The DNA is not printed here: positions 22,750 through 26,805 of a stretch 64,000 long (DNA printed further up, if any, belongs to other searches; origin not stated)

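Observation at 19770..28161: Unrecognised ~60-65 aa C-terminal domain shared by five neighbouring secreted proteins (seven copies)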

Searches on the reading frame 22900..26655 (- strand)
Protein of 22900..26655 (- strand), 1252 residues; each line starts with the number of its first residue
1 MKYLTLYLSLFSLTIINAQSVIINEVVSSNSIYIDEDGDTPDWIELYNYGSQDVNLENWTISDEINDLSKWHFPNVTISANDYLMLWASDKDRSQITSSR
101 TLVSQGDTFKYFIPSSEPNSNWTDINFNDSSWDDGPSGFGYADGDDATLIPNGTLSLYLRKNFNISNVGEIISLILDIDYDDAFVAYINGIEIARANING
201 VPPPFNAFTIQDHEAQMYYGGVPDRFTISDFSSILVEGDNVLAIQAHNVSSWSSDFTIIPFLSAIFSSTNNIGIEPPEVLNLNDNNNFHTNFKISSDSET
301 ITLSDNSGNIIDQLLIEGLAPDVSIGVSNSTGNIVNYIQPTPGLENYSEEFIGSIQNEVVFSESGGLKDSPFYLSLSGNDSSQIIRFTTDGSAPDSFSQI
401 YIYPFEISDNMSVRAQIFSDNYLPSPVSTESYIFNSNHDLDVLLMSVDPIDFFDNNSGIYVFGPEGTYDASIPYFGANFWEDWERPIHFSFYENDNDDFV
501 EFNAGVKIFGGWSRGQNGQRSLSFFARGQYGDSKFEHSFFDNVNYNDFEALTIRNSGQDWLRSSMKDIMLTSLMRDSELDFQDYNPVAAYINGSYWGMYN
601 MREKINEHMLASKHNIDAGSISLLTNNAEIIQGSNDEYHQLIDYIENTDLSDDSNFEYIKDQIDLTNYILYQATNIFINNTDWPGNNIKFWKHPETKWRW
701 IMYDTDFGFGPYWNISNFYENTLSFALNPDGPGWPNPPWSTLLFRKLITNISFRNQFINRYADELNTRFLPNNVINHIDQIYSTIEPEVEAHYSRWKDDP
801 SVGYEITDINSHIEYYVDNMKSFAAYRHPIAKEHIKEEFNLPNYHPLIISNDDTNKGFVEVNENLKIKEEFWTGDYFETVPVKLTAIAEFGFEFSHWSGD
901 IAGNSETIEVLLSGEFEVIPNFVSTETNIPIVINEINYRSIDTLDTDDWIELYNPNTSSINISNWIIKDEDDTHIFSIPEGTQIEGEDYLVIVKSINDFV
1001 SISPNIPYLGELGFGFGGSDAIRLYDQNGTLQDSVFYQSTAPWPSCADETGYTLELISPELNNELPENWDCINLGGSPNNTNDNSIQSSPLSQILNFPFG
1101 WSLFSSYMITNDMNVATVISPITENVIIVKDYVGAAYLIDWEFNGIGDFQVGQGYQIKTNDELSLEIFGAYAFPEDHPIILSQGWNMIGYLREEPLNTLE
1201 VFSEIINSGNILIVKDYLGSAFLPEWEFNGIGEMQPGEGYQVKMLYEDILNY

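Call 21: search_protein_families(library=pfam, max_evalue=0.01, proteins=[window:22900-26655:-])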
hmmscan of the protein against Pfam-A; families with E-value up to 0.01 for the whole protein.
window:22900-26655:- (1252 aa): 4 families
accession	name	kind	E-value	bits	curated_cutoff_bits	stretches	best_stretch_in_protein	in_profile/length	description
PF08757.17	CotH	-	1.4e-46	159.9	23.8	1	507-827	2-318/322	CotH kinase protein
PF00932.25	LTD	-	2.2e-33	115.4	34.3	2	928-1037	5-107/109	Lamin Tail Domain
PF13290.12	CHB_HEX_C_1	-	2e-09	37.7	22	1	365-429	3-67/67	Chitobiase/beta-hexosaminidase C-terminal domain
PF13287.12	Fn3_assoc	-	5e-09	36.6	23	1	380-432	7-59/59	Fn3 associated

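Call 82: search_protein_families(library=ncbifam, max_evalue=0.01, proteins=[window:22900-26655:-])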
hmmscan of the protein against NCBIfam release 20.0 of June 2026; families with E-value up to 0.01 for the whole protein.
window:22900-26655:- (1252 aa): 1 family
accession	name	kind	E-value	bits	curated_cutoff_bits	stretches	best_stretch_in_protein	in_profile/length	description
NF041573.1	rhamnosid_Stmyc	equivalog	0.0063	14.3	1720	0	140-213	141-210/1028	alpha-L-rhamnosidase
